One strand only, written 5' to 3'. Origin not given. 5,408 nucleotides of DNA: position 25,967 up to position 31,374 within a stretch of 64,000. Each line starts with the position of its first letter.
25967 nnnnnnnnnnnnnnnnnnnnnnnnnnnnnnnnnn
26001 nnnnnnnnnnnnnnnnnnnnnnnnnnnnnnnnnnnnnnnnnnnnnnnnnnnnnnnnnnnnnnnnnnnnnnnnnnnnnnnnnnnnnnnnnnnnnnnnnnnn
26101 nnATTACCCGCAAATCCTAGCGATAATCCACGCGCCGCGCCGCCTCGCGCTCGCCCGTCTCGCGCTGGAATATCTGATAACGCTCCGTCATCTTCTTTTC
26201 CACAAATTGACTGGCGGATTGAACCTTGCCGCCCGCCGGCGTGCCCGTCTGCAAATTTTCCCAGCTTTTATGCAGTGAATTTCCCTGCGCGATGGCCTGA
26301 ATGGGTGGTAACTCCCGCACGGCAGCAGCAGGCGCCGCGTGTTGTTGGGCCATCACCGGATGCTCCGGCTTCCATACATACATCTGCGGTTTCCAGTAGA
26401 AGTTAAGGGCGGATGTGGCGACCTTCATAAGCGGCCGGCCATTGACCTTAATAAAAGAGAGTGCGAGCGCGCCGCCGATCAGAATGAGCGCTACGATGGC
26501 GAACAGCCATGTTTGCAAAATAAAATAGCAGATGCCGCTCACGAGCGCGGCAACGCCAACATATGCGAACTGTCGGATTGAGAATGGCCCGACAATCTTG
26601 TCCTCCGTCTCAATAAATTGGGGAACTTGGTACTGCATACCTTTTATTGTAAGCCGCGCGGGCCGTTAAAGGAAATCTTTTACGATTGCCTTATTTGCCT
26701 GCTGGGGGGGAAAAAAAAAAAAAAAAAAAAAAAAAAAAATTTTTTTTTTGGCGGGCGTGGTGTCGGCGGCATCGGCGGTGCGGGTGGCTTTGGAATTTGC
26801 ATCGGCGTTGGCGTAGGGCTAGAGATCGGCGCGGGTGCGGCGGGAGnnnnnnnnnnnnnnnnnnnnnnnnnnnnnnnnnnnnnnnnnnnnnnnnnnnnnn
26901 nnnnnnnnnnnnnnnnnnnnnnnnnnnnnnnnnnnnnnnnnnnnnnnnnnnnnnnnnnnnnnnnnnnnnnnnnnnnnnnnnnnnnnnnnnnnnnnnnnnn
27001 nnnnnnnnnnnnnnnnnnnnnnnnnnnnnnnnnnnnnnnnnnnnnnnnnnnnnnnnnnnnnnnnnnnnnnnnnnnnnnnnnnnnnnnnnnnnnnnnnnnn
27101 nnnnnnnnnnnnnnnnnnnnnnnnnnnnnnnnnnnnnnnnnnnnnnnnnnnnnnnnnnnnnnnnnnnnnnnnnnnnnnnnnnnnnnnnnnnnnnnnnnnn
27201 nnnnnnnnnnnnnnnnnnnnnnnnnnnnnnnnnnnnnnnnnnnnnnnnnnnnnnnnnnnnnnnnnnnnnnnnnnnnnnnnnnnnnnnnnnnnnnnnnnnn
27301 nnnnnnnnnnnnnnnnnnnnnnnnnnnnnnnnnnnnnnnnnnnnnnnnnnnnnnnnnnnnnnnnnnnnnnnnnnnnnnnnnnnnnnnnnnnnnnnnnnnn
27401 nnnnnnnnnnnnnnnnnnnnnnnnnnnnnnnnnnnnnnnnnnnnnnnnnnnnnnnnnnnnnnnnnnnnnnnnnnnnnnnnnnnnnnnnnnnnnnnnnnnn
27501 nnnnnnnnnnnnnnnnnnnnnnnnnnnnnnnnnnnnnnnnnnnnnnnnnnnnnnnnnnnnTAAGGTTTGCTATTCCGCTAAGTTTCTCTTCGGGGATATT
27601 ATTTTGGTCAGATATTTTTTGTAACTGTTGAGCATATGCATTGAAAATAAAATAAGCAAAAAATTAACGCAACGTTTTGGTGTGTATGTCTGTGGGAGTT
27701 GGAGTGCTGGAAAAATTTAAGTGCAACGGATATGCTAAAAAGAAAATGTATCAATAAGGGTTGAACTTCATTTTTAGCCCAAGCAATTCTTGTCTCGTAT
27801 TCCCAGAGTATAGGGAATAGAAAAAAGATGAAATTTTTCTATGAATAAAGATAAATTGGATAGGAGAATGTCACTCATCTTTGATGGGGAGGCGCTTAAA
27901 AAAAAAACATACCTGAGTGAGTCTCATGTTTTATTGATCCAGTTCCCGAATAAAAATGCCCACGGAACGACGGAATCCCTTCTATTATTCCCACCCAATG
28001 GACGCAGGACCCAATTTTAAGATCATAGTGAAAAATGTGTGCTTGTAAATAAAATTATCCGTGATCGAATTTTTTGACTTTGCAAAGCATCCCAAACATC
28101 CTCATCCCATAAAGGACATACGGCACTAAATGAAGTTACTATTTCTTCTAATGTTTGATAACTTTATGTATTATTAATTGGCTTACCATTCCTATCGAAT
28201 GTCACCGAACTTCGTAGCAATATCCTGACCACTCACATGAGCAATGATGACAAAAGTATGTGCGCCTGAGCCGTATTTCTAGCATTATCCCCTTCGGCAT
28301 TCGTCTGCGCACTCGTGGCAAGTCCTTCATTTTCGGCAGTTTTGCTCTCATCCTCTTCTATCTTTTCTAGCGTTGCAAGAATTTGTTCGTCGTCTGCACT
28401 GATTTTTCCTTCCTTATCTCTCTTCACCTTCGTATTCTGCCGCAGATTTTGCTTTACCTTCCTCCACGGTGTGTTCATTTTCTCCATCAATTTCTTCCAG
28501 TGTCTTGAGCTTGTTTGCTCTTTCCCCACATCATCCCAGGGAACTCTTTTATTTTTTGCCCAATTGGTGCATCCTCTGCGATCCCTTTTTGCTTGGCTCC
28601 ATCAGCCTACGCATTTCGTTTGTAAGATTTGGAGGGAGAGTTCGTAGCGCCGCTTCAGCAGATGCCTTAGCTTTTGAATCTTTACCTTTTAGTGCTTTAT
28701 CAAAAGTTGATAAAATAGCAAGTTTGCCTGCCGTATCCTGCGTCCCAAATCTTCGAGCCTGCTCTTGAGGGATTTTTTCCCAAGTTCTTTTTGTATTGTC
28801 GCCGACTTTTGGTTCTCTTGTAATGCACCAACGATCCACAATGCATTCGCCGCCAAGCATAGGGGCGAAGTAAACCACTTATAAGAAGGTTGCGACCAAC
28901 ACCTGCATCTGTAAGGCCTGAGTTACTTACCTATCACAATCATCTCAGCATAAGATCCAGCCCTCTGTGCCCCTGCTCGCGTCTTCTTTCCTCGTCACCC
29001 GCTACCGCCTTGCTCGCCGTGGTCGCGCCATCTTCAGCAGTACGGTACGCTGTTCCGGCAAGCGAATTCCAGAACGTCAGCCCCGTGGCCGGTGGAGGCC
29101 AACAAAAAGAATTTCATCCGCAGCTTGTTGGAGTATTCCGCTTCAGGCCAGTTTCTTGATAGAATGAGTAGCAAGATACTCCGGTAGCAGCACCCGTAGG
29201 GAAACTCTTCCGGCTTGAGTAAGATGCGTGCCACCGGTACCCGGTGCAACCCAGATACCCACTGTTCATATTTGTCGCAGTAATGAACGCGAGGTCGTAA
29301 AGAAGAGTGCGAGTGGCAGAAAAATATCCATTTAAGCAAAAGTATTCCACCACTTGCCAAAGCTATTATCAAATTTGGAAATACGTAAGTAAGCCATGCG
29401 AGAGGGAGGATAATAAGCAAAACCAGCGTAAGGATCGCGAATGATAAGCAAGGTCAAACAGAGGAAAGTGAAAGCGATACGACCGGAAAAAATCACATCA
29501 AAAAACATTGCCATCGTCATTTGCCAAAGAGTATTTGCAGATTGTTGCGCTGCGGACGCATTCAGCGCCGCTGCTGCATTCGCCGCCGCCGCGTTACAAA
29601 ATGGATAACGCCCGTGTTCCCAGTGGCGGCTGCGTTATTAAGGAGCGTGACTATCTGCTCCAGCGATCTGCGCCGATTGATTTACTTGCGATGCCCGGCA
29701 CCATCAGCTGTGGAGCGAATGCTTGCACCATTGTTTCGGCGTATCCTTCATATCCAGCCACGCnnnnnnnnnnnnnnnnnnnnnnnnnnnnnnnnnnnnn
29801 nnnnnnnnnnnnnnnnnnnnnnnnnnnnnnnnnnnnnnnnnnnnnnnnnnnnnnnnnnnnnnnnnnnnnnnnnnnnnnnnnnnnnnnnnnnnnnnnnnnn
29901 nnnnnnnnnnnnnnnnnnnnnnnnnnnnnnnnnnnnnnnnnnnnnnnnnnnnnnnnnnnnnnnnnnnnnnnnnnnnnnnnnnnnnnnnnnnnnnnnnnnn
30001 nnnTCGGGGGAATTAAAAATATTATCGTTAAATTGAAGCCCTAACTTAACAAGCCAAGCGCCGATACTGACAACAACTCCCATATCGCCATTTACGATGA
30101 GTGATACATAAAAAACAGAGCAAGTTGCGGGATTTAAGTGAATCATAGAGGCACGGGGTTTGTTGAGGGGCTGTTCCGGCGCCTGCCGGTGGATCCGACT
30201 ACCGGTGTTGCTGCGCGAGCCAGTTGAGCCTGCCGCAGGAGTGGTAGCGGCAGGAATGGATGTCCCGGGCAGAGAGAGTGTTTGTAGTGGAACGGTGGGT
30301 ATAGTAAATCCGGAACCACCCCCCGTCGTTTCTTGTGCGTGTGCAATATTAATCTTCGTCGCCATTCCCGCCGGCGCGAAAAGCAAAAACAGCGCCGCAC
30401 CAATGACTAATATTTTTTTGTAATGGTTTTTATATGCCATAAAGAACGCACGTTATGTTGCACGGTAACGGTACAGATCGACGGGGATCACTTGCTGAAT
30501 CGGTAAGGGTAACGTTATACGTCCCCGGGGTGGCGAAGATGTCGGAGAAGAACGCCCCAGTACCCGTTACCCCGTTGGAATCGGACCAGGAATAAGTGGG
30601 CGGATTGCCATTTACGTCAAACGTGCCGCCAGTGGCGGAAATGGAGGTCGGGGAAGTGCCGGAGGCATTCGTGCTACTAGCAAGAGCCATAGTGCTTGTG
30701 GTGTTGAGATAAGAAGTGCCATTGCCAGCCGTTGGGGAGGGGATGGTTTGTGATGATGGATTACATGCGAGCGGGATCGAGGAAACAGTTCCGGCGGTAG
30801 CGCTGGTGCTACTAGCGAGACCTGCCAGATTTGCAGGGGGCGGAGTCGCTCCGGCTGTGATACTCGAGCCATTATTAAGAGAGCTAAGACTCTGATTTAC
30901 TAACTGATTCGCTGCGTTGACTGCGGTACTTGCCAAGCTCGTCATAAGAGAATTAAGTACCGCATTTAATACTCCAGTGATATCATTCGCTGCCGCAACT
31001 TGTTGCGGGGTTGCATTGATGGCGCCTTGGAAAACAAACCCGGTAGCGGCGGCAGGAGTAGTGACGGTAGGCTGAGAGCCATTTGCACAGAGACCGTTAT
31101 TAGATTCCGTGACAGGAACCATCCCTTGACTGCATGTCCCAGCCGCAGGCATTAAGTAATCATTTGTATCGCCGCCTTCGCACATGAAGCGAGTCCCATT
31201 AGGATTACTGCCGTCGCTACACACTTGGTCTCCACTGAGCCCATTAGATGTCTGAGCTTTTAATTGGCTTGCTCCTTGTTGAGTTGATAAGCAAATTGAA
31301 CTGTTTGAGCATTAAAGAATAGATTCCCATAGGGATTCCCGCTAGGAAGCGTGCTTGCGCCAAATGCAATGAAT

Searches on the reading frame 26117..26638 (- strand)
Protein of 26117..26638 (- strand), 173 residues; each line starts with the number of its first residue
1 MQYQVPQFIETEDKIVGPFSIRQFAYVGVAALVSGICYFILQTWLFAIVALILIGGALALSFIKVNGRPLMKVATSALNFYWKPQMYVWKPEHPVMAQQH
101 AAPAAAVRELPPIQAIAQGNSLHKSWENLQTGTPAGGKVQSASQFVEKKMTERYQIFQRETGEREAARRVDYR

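Call 8: search_protein_families(library=pfam, proteins=[window:26117-26638:-], max_evalue=0.01)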
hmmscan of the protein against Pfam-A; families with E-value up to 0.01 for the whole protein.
window:26117-26638:- (173 aa): 1 family
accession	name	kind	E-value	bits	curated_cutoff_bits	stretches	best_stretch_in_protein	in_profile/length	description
PF12666.12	PrgI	-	1.2e-10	42.2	27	1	5-86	2-88/91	PrgI family protein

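Call 10: find_encoding_contigs(protein=window:26117-26638:-, flank=6000, max_places=10)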
Protein window:26117-26638:- (173 aa): 2 contigs read that carry it; 2 places shown.
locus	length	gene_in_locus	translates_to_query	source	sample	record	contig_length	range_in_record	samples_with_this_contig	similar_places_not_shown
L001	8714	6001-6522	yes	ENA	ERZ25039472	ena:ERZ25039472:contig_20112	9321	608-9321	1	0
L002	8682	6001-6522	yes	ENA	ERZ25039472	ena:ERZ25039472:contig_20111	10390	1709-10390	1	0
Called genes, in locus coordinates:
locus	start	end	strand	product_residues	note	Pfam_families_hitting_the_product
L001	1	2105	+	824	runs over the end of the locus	-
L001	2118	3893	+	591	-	-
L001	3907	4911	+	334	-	PF00226:DnaJ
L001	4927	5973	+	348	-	-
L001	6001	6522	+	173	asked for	PF12666:PrgI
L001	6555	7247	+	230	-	PF26593:TraC-like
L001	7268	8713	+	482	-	?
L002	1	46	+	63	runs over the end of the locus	-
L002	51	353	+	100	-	-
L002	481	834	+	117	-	-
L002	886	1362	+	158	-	-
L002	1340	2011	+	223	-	PF18911:PKD_4 (faint)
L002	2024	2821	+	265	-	-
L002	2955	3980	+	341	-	-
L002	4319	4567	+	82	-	-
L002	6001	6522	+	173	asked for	PF12666:PrgI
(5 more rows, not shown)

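Call 19: find_related_loci(query=window:26117-26638:-, collection=genome_contigs, flank=3000)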
Query window:26117-26638:- (173 aa) in genome_contigs; peptide patterns used: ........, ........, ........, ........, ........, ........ (x = any residue, [..] = any of these).
139 stretches matched a pattern; 123 encode a relative of the query (tblastn E <= 1e-3); the best 80 are kept; 80 distinct loci.
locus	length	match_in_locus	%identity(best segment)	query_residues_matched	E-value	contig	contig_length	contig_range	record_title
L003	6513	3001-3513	80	1-173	4e-91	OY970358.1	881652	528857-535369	MAG: uncultured bacterium isolate MFD00082.bin.c.7 genome assembly, chromosome: 1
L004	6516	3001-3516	76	1-173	3e-90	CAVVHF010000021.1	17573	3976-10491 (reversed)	MAG: uncultured bacterium isolate MFD01112.bin.1.8 genome assembly, contig: contig_70774, whole genome shotgun sequence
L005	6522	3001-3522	75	1-173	7e-90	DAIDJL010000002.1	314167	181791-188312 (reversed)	MAG TPA_asm: Candidatus Parcubacteria bacterium isolate clean384 k141_1205109, whole genome shotgun sequence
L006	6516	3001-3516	75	1-173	3e-88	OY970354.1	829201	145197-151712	MAG: uncultured bacterium isolate MFD04540.bin.2.12 genome assembly, chromosome: 1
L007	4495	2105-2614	82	1-173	6e-86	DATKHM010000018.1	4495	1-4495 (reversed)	MAG TPA_asm: Candidatus Paceibacterota bacterium isolate SMAG_U14577 k141_160290, whole genome shotgun sequence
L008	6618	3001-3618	63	1-173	1e-84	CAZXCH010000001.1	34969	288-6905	MAG TPA_asm: uncultured Candidatus Saccharibacteria bacterium isolate binchicken_co241_385 genome assembly, contig: NODE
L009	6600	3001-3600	64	1-173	1e-81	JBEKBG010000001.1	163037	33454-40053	MAG: Minisyncoccia bacterium isolate SPRUCE 130 SPRUCE_130_1, whole genome shotgun sequence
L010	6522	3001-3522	77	1-173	1e-81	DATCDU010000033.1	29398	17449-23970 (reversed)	MAG TPA_asm: Candidatus Paceibacterota bacterium isolate SMAG_U7734 k141_298564, whole genome shotgun sequence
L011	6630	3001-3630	60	1-173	2e-81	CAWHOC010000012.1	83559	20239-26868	MAG: uncultured bacterium isolate MFD04780.bin.2.65 genome assembly, contig: contig_23417, whole genome shotgun sequence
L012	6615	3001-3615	60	1-173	2e-79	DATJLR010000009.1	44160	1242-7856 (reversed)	MAG TPA_asm: Candidatus Paceibacterota bacterium isolate SMAG_U14814 k141_2893012, whole genome shotgun sequence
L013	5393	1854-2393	65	1-173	1e-77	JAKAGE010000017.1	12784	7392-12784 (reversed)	MAG: bacterium isolate WY2.bin145 NODE_7509_length_12784_cov_1.319823, whole genome shotgun sequence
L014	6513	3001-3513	57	1-173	3e-65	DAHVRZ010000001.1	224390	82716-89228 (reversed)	MAG TPA_asm: Candidatus Parcubacteria bacterium isolate clean656 NODE_1_length_224390_cov_8.144298, whole genome shotgun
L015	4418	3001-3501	52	1-173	4e-60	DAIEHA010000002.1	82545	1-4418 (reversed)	MAG TPA_asm: Candidatus Parcubacteria bacterium isolate clean996 NODE_2_length_82545_cov_7.037663, whole genome shotgun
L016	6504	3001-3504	56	1-173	2e-59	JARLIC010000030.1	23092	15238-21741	MAG: Candidatus Paceibacterota bacterium isolate MAG_CO256 MetaCoAG_Bin_256_Oxic_k141_452755, whole genome shotgun seque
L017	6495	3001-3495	53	1-173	3e-56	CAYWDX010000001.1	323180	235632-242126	MAG TPA_asm: uncultured Candidatus Saccharibacteria bacterium isolate SRP273308_co1_109 genome assembly, contig: NODE_25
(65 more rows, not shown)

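Call 23: list_cluster_members(proteins=[window:26117-26638:-, window:26680-26928:-, window:26847-27560:-, window:23635-25371:-, window:22774-23622:-, window:21992-22729:-, window:9764-11440:-, window:37326-38894:-, window:43110-44312:+, L001:4927-5973:+])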
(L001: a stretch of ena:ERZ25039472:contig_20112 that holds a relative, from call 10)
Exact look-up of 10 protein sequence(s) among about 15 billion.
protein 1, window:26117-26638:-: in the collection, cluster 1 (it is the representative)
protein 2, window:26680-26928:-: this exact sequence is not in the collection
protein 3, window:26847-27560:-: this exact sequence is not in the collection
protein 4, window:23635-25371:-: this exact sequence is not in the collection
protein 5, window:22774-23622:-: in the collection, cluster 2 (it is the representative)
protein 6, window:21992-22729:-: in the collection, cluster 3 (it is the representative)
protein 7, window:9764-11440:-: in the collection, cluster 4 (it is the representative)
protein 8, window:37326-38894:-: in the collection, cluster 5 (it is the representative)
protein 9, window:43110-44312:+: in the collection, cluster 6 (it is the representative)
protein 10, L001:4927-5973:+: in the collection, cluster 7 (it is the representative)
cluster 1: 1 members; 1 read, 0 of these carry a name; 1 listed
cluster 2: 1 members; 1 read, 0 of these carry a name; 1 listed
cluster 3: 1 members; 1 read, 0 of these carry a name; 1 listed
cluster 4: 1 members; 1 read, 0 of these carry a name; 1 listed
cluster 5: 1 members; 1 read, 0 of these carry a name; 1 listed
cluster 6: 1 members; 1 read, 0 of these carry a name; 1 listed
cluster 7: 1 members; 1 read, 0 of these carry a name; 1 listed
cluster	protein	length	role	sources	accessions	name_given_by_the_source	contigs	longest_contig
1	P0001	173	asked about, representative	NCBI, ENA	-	-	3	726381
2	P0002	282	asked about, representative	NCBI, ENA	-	-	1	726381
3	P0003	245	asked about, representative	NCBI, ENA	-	-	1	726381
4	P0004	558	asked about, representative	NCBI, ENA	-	-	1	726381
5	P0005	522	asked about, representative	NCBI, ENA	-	-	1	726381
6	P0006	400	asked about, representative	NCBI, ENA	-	-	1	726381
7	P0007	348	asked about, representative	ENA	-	-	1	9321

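Call 29: find_encoding_contigs(protein=window:26117-26638:-, flank=10000, max_places=10)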
Protein window:26117-26638:- (173 aa): 2 contigs read that carry it; 2 places shown.
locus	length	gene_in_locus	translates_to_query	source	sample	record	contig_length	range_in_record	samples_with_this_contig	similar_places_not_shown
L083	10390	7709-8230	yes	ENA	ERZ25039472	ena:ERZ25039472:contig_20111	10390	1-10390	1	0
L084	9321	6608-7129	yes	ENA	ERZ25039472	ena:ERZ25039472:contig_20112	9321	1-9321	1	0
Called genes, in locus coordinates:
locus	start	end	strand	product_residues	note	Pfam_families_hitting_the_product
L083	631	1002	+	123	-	-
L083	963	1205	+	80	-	PF02661:Fic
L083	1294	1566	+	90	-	-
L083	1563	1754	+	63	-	-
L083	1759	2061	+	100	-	-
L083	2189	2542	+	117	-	-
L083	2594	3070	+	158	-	-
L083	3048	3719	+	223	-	PF18911:PKD_4 (faint)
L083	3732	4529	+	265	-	-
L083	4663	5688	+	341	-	-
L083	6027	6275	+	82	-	-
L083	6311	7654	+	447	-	-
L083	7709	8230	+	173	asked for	PF12666:PrgI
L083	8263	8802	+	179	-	PF26593:TraC-like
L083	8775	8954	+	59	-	-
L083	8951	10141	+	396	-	PF19044:P-loop_TraG (weak), PF01935:DUF87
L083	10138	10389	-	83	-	?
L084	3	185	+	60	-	?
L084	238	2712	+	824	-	-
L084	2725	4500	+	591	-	-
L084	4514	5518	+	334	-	PF00226:DnaJ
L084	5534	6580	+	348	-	-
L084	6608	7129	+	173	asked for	PF12666:PrgI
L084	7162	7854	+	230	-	PF26593:TraC-like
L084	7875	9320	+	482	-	?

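Call 37: search_protein_families(library=pfam, proteins=[L084:5534-6580:+, L083:6311-7654:+, L084:4514-5518:+, L084:2725-4500:+, L084:238-2712:+, L083:4663-5688:+, L083:3732-4529:+], max_evalue=0.01)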
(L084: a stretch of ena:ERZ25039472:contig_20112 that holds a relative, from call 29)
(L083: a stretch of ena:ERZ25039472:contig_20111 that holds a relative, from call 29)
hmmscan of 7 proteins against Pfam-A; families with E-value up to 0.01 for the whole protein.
L084:5534-6580:+ (348 aa): 0 families

L083:6311-7654:+ (447 aa): 0 families

L084:4514-5518:+ (334 aa): 1 family
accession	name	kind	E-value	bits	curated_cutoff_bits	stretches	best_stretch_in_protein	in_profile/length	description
PF00226.36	DnaJ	-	3.8e-14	53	27.8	1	27-92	1-63/63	DnaJ domain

L084:2725-4500:+ (591 aa): 0 families

L084:238-2712:+ (824 aa): 2 families
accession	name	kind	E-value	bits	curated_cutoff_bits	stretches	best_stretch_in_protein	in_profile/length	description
PF00801.26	PKD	-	0.0002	21.8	23.5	1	757-809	13-64/80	PKD domain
PF18911.6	PKD_4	-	0.00054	20.4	27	1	770-813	28-71/85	PKD domain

L083:4663-5688:+ (341 aa): 0 families

L083:3732-4529:+ (265 aa): 0 families

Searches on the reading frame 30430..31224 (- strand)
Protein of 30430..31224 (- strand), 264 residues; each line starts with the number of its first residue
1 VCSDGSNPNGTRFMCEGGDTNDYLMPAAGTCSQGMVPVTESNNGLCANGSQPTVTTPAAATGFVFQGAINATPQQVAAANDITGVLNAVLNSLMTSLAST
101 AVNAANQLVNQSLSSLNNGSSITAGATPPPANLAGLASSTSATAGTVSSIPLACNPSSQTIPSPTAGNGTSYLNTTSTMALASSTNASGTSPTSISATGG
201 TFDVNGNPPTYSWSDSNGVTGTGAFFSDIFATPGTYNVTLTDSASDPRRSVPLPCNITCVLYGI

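Call 8: search_protein_families(library=pfam, proteins=[window:30430-31224:-], max_evalue=0.01)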
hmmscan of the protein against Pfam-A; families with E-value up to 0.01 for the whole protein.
window:30430-31224:- (264 aa): 2 families
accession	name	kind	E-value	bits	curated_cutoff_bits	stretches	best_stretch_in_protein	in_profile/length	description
PF18911.6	PKD_4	-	3e-05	24.4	27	1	190-241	15-67/85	PKD domain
PF00801.26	PKD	-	0.0042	17.5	23.5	1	200-241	24-64/80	PKD domain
